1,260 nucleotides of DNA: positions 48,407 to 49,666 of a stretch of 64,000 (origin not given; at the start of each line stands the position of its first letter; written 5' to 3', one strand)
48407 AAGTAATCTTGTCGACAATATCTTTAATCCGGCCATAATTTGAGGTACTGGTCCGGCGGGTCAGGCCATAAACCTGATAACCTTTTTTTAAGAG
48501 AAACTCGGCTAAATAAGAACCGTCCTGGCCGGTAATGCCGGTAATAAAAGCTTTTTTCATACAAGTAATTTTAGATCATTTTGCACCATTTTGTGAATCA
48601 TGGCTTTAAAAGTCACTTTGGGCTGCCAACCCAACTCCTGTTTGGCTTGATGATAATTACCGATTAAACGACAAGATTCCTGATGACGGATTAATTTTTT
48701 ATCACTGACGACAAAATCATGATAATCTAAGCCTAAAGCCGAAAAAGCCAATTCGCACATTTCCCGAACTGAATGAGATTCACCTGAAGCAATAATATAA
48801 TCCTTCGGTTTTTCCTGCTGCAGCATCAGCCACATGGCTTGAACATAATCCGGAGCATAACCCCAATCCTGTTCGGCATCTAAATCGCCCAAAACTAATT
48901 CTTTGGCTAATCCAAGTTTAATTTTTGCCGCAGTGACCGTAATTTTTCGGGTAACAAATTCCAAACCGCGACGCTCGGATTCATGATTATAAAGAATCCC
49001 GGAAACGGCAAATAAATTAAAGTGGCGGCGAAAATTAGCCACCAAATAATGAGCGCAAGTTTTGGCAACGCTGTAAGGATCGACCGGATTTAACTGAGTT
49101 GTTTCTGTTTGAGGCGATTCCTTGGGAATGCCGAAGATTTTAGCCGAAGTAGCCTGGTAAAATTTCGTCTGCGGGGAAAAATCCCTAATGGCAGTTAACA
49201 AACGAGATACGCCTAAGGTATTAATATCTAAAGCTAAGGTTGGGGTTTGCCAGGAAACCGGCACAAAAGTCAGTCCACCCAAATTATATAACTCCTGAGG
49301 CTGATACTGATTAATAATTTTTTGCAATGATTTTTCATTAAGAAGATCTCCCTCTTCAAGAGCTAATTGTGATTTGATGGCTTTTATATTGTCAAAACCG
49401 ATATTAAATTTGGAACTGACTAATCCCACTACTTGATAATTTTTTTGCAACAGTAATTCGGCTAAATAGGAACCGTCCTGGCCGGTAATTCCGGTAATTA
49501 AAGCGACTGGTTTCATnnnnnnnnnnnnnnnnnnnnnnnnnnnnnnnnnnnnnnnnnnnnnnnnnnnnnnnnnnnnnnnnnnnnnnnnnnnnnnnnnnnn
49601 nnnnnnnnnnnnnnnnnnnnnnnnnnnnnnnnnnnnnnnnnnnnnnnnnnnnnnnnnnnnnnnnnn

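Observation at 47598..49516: Tandem Gmd paralogs; the upstream copy has lost the dehydratase Glu (SSSE becomes TSAK)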

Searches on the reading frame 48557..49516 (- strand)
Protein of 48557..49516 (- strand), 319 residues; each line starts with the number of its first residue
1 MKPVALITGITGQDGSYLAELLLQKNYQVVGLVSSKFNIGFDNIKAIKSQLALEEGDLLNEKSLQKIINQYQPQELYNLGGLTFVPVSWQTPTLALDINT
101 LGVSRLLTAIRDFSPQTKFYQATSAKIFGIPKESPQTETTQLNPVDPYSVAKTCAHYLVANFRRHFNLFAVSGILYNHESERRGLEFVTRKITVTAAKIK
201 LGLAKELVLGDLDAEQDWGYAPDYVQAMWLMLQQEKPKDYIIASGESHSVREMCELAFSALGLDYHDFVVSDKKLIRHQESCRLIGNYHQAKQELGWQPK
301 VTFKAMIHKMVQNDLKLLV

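Call 5: search_protein_families(library=pfam, proteins=[window:48557-49516:-])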
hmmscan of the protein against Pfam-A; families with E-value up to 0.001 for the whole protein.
window:48557-49516:- (319 aa): 4 families
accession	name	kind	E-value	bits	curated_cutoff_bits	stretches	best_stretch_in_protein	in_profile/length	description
PF16363.11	GDP_Man_Dehyd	-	5.4e-106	355.2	27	1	6-310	1-332/332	GDP-mannose 4,6 dehydratase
PF01370.27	Epimerase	-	1.4e-56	192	20.9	1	5-243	1-240/240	NAD dependent epimerase/dehydratase family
PF04321.23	RmlD_sub_bind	-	2.4e-08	33.9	27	1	6-177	4-154/287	RmlD substrate binding domain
PF02719.21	Polysacc_synt_2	-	0.00042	20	20.2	1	6-110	2-115/293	Polysaccharide biosynthesis protein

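Call 6: search_protein_families(library=ncbifam, proteins=[window:48557-49516:-])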
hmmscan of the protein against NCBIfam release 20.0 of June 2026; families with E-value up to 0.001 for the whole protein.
window:48557-49516:- (319 aa): 12 families
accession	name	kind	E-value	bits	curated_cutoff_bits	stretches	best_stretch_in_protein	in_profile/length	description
TIGR01472.1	gmd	equivalog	7.9e-103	344.2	415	1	4-317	2-341/342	GDP-mannose 4,6-dehydratase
TIGR01181.1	dTDP_gluc_dehyt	equivalog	4.5e-28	98.3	365.1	1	6-312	3-309/321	dTDP-glucose 4,6-dehydratase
TIGR04180.1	EDH_00030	hypoth_equivalog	7.3e-24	84.4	475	1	6-301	2-296/297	NAD-dependent 4,6-dehydratase LegB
TIGR01179.1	galE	equivalog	8.9e-21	74.1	262.3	2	6-165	3-162/332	UDP-glucose 4-epimerase GalE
TIGR02622.1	CDP_4_6_dhtase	equivalog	1e-20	74.2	278.45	1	6-166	8-172/352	CDP-glucose 4,6-dehydratase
NF007582.0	PRK10217.1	equivalog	1e-13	51.1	698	1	6-313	5-330/355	dTDP-glucose 4,6-dehydratase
NF007490.0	PRK10084.1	subfamily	1.9e-12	46.8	649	1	137-313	156-333/361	dTDP-glucose 4,6-dehydratase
NF011728.1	PRK15181.1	equivalog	9.7e-10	38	760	1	6-259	19-280/348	Vi polysaccharide biosynthesis UDP-N-acetylglucosaminuronic acid C-4 epimerase TviC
NF043036.1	ErythonDh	equivalog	6.1e-09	35.5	325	1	6-165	4-166/321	D-erythronate dehydrogenase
NF007956.0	PRK10675.1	subfamily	6.5e-08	32.1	394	1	5-162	3-163/338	UDP-glucose 4-epimerase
TIGR01214.1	rmlD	equivalog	2.3e-06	26.9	224.05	1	6-191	3-166/285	dTDP-4-dehydrorhamnose reductase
TIGR02197.1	heptose_epim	equivalog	0.00085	18.6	274.6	0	6-263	2-262/316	ADP-glyceromanno-heptose 6-epimerase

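Call 8: search_solved_structures(query=window:48557-49516:-, show_alignments=3, max_evalue=1e-20)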
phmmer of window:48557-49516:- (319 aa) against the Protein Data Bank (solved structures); distinct sequences matched with E-value up to 1e-20: 12.
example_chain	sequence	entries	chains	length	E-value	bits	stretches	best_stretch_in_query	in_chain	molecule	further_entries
1rpn_A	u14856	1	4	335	1.9e-94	319.5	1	4-316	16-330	GDP-mannose 4,6-dehydratase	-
2z1m_A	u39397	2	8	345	6.4e-87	294.8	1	5-317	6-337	GDP-D-mannose dehydratase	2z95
5uzh_A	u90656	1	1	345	3.1e-85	289.3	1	4-263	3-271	NafoA.00085.b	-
1n7g_A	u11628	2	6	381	1.9e-84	286.7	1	3-317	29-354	GDP-D-mannose-4,6-dehydratase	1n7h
6gpj_A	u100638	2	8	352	1.5e-82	280.4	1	1-318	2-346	GDP-mannose 4,6 dehydratase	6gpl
6gpk_A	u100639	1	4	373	2e-82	280.1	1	1-318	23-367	GDP-mannose 4,6 dehydratase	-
1t2a_A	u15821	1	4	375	2e-82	280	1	1-318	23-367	GDP-mannose 4,6 dehydratase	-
6q94_B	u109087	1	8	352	4e-82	279.1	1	1-318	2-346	GDP-mannose 4,6 dehydratase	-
5in4_A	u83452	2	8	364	4.1e-82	279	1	3-318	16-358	GDP-mannose 4,6 dehydratase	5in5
1db3_A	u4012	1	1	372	5.8e-80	272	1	4-264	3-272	GDP-MANNOSE 4,6-DEHYDRATASE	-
7kf3_A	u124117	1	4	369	4.4e-78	265.8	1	1-264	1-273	GDP-mannose 4,6-dehydratase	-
2pk3_A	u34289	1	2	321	5.1e-29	104.7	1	5-312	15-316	GDP-6-deoxy-D-lyxo-4-hexulose reductase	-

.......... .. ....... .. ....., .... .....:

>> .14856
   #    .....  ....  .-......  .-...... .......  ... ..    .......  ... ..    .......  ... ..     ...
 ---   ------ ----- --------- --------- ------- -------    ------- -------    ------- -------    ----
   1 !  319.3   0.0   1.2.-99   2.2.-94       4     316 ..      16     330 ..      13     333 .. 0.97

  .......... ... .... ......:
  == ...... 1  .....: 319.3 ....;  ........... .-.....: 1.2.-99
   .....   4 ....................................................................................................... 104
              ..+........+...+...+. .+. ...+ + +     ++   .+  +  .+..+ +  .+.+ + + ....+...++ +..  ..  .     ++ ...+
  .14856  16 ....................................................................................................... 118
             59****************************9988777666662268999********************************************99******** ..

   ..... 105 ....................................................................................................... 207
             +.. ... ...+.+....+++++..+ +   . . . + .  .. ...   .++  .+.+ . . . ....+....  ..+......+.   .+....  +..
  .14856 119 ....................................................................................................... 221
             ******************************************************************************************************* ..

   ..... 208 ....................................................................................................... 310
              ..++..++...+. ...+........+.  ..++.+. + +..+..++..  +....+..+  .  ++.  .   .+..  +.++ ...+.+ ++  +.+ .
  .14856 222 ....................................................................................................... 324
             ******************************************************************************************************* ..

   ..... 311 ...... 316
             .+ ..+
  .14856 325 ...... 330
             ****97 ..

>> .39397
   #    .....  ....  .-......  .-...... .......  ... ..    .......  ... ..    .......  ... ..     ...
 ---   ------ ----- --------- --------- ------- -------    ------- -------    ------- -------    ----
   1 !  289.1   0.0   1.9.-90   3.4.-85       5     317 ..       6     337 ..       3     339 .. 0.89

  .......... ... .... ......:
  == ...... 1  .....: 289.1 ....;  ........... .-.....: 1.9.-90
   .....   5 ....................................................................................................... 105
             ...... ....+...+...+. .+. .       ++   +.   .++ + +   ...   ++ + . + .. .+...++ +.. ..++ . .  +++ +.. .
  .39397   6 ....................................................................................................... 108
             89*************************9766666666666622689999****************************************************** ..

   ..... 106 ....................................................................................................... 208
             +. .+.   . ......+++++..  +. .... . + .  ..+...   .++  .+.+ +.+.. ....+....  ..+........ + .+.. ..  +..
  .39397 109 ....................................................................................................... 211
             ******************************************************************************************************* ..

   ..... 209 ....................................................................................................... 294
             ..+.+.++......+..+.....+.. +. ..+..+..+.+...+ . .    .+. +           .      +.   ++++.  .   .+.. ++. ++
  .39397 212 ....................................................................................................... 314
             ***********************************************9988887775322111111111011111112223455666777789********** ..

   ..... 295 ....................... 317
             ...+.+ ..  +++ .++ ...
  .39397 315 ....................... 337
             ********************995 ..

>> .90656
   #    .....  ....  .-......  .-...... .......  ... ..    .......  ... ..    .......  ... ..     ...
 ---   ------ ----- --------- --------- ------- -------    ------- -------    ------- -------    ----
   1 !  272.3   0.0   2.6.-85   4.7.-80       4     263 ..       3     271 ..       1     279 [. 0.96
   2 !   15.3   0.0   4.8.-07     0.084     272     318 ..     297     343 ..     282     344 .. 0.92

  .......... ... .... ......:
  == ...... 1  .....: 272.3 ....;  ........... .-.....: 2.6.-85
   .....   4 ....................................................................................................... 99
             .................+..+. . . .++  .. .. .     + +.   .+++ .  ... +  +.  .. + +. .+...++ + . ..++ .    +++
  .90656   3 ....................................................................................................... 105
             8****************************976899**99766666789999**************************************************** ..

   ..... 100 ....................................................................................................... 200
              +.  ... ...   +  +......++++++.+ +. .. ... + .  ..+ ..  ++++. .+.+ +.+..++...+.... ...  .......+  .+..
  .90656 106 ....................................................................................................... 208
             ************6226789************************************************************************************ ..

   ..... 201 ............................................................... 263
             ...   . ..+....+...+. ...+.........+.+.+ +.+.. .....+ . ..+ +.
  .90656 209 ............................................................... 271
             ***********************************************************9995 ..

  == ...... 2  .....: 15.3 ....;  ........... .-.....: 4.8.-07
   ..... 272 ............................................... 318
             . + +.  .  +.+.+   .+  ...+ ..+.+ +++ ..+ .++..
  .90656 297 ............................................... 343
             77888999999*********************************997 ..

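Call 9: find_homologous_proteins(query=window:48557-49516:-, max_evalue=1e-30)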
Query window:48557-49516:- (319 aa): 8000 proteins with E <= 1e-30 among 8000 candidates; the best 120 are listed.
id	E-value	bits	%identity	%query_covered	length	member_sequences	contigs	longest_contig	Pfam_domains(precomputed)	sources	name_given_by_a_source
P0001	1.6e-210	716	100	100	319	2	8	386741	PF04321.24,PF16363.12,PF01370.28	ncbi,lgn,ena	ncbi:MAG: GDP-mannose 4,6-dehydratase [Patescibacteria group bacterium]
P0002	9.2e-185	631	88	100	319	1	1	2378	PF04321.24,PF16363.12,PF01370.28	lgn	-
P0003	3.2e-183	626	87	100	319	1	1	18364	PF04321.24,PF16363.12,PF01370.28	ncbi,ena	ncbi:MAG: GDP-mannose 4,6-dehydratase [Patescibacteria group bacterium]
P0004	2.2e-152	525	73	100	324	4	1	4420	PF04321.24,PF16363.12,PF01370.28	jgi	jgi:GDPmannose 4,6-dehydratase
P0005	9.6e-152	523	73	100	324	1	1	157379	PF04321.24,PF16363.12,PF02719.22,PF01370.28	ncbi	ncbi:GDP-mannose 4,6-dehydratase [Patescibacteria group bacterium]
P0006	6.8e-150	516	72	99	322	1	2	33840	PF04321.24,PF16363.12,PF02719.22,PF01370.28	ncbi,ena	-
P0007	1.4e-149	515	71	100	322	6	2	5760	PF04321.24,PF16363.12,PF02719.22,PF01370.28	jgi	-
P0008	2.3e-149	515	72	100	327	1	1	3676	PF04321.24,PF16363.12,PF02719.22,PF01370.28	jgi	-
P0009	5.5e-149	513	72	100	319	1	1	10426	PF04321.24,PF16363.12,PF01370.28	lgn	-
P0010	7.8e-149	513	71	100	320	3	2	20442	PF04321.24,PF16363.12,PF01370.28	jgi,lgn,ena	-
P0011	1.3e-148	512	72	100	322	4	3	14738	PF04321.24,PF16363.12,PF02719.22,PF01370.28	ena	-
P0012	5.4e-148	510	72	100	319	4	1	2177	PF04321.24,PF16363.12,PF02719.22,PF01370.28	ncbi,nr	ncbi:GDP-mannose 4,6-dehydratase [Patescibacteria group bacterium]|nr:GDP-mannose 4,6-dehydratase [P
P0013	5.2e-147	507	71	100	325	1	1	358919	PF04321.24,PF16363.12,PF01370.28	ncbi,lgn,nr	ncbi:MAG: GDP-mannose 4,6-dehydratase [Candidatus Beckwithbacteria bacterium]|nr:GDP-mannose 4,6-deh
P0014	1.3e-146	506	71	100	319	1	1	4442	PF04321.24,PF16363.12,PF02719.22,PF01370.28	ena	-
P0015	2.5e-146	505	70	100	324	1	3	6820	PF04321.24,PF16363.12,PF02719.22,PF01370.28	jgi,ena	-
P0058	2.0e-136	472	66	99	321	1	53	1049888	PF04321.24,PF16363.12,PF01370.28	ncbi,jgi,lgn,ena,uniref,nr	ncbi:MAG: GDP-mannose 4,6-dehydratase [Candidatus Beckwithbacteria bacterium GW2011_GWB1_47_15]|unir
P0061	5.2e-136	471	65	100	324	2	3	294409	PF04321.24,PF16363.12,PF01370.28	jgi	-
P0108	3.7e-128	445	63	99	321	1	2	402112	PF04321.24,PF16363.12,PF01370.28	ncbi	-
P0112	1.1e-127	443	64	99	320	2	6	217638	PF04321.24,PF16363.12,PF01370.28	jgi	-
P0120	1.4e-126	440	60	99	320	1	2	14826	PF04321.24,PF16363.12,PF01370.28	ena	-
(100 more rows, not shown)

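Call 12: find_encoding_contigs(protein=P0058, flank=6000, max_places=3)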
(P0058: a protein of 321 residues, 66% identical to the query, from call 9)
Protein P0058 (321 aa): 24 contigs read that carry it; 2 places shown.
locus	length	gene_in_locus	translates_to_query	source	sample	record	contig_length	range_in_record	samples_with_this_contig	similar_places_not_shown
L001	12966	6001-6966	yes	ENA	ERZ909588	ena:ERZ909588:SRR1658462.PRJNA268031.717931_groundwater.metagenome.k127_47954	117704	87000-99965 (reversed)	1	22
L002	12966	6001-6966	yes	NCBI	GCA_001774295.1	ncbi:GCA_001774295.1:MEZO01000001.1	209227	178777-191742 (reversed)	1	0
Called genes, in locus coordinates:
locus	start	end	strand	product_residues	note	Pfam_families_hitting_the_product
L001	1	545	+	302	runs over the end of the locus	PF01370:Epimerase, PF04321:RmlD_sub_bind, PF01073:3Beta_HSD, PF16363:GDP_Man_Dehyd, PF07993:NAD_binding_4 (weak)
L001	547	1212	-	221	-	PF01746:tRNA_m1G_MT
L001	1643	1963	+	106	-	-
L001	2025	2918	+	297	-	PF00892:EamA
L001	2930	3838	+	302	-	PF00892:EamA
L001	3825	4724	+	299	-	PF01687:Flavokinase, PF00293:NUDIX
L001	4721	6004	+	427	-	PF01210:NAD_Gly3P_dh_N (faint), PF02558:ApbA (faint), PF02737:3HCDH_N (faint), PF03446:NAD_binding_2, PF03721:UDPG_MGDP_dh_N, PF03807:F420_oxidored (faint), PF00984:UDPG_MGDP_dh, PF03720:UDPG_MGDP_dh_C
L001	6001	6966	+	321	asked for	PF01370:Epimerase, PF04321:RmlD_sub_bind (weak), PF16363:GDP_Man_Dehyd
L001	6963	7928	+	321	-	PF01370:Epimerase, PF04321:RmlD_sub_bind, PF05368:NmrA, PF16363:GDP_Man_Dehyd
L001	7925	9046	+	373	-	PF00535:Glycos_transf_2, PF04138:GtrA_DPMS_TM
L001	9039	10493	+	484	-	PF13231:PMT_2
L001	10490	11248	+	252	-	PF00535:Glycos_transf_2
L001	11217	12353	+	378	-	PF26314:MptA_B_family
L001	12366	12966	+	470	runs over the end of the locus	PF09594:GT87 (weak), PF13231:PMT_2 (weak)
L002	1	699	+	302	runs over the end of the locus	PF01370:Epimerase, PF04321:RmlD_sub_bind, PF01073:3Beta_HSD, PF16363:GDP_Man_Dehyd, PF07993:NAD_binding_4 (weak)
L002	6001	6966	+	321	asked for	PF01370:Epimerase, PF04321:RmlD_sub_bind (weak), PF16363:GDP_Man_Dehyd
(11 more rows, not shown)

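Call 13: find_encoding_contigs(protein=P0108, flank=6000, max_places=2)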
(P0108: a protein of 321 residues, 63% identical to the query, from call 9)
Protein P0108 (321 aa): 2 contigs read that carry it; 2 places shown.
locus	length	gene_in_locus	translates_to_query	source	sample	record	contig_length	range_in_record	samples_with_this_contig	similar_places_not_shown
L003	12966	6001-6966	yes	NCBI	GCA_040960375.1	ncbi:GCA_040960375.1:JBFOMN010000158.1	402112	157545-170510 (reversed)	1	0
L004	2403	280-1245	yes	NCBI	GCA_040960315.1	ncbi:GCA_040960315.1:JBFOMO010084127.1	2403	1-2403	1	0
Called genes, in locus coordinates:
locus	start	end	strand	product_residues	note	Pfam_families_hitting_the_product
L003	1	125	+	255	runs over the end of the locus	-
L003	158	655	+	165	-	PF04308:RNaseH_like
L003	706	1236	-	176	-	PF00293:NUDIX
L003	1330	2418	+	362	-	PF00106:adh_short (faint), PF01073:3Beta_HSD, PF01370:Epimerase, PF02719:Polysacc_synt_2, PF04321:RmlD_sub_bind, PF07993:NAD_binding_4, PF13460:NAD_binding_10, PF16363:GDP_Man_Dehyd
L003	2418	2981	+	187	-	PF00908:dTDP_sugar_isom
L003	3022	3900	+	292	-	PF01370:Epimerase, PF02719:Polysacc_synt_2 (faint), PF04321:RmlD_sub_bind, PF16363:GDP_Man_Dehyd, PF01073:3Beta_HSD, PF07993:NAD_binding_4 (weak)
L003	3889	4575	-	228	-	PF01746:tRNA_m1G_MT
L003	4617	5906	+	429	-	PF03446:NAD_binding_2 (weak), PF03721:UDPG_MGDP_dh_N, PF03807:F420_oxidored (faint), PF00984:UDPG_MGDP_dh, PF03720:UDPG_MGDP_dh_C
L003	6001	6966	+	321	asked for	PF01370:Epimerase, PF04321:RmlD_sub_bind, PF16363:GDP_Man_Dehyd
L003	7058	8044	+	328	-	PF01370:Epimerase, PF04321:RmlD_sub_bind, PF05368:NmrA, PF16363:GDP_Man_Dehyd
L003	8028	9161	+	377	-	PF00535:Glycos_transf_2, PF04138:GtrA_DPMS_TM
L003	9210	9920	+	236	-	PF00535:Glycos_transf_2, PF10111:Glyco_tranf_2_2, PF13641:Glyco_tranf_2_3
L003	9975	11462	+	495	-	PF13231:PMT_2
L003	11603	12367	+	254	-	PF00535:Glycos_transf_2, PF10111:Glyco_tranf_2_2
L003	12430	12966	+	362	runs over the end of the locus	PF26314:MptA_B_family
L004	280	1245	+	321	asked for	PF01370:Epimerase, PF04321:RmlD_sub_bind, PF16363:GDP_Man_Dehyd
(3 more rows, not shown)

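Call 15: find_encoding_contigs(protein=P0001, flank=10000, max_places=2)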
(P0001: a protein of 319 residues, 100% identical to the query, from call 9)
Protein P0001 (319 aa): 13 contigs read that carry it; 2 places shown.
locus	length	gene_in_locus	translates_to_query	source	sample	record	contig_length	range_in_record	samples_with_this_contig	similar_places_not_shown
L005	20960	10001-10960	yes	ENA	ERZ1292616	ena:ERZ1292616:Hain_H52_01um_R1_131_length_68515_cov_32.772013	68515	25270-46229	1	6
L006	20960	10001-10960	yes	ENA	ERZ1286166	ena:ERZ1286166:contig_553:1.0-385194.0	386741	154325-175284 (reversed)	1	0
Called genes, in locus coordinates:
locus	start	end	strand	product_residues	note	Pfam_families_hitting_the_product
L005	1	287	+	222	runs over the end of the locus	PF00041:fn3 (weak), PF16656:Pur_ac_phosph_N (weak)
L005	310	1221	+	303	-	PF00188:CAP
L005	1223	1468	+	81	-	-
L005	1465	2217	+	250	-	PF00483:NTP_transferase, PF12804:NTP_transf_3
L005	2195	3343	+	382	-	PF05496:RuvB_N, PF00158:Sigma54_activat (faint), PF01078:Mg_chelatase (faint), PF14532:Sigma54_activ_2 (weak), PF00004:AAA, PF07728:AAA_5 (faint), PF16193:AAA_assoc_2, PF12002:MgsA_C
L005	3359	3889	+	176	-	PF00857:Isochorismatase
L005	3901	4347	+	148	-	PF01371:Trp_repressor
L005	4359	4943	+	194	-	PF00730:HhH-GPD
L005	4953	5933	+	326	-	PF01073:3Beta_HSD, PF01370:Epimerase, PF02719:Polysacc_synt_2, PF04321:RmlD_sub_bind, PF07993:NAD_binding_4, PF13460:NAD_binding_10, PF16363:GDP_Man_Dehyd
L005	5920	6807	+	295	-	PF01370:Epimerase, PF04321:RmlD_sub_bind, PF01073:3Beta_HSD, PF02719:Polysacc_synt_2 (weak), PF16363:GDP_Man_Dehyd, PF07993:NAD_binding_4 (weak)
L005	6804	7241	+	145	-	PF01980:TrmO_N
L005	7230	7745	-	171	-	PF01746:tRNA_m1G_MT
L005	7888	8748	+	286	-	PF01687:Flavokinase, PF00293:NUDIX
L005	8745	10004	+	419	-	PF03446:NAD_binding_2, PF03721:UDPG_MGDP_dh_N, PF00984:UDPG_MGDP_dh, PF03720:UDPG_MGDP_dh_C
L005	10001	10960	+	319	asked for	PF01370:Epimerase, PF04321:RmlD_sub_bind, PF16363:GDP_Man_Dehyd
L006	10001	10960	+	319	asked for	PF01370:Epimerase, PF04321:RmlD_sub_bind, PF16363:GDP_Man_Dehyd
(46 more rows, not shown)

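Call 18: search_protein_representatives(protein=window:48557-49516:-)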
Query: 319 residues. Proteins with E-value up to 0.001 (for the whole library): 32023; up to 1e-10: 12416; up to 1e-30: 3766. The best 150 are listed.
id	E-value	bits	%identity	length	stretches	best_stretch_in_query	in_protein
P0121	2.3e-111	388.3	57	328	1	4-318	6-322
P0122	4.8e-101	354.4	51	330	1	5-317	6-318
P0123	7.6e-100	350.4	52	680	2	3-180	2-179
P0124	1.8e-95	336.1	58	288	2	145-314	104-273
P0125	1.0e-94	333.6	50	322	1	3-318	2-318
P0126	5.1e-94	331.3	51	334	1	5-316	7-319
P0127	4.2e-93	328.3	37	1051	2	4-259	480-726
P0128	7.5e-92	324.2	50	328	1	4-316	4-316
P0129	2.4e-91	322.5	49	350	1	4-316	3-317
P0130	7.6e-91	320.9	47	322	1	2-316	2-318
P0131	8.6e-91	320.7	47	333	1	6-317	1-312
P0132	1.8e-90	319.6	54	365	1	2-273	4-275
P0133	9.5e-89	314.0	48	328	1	5-316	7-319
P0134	2.8e-88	312.5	52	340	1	4-318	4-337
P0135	1.1e-87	310.6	48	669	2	4-180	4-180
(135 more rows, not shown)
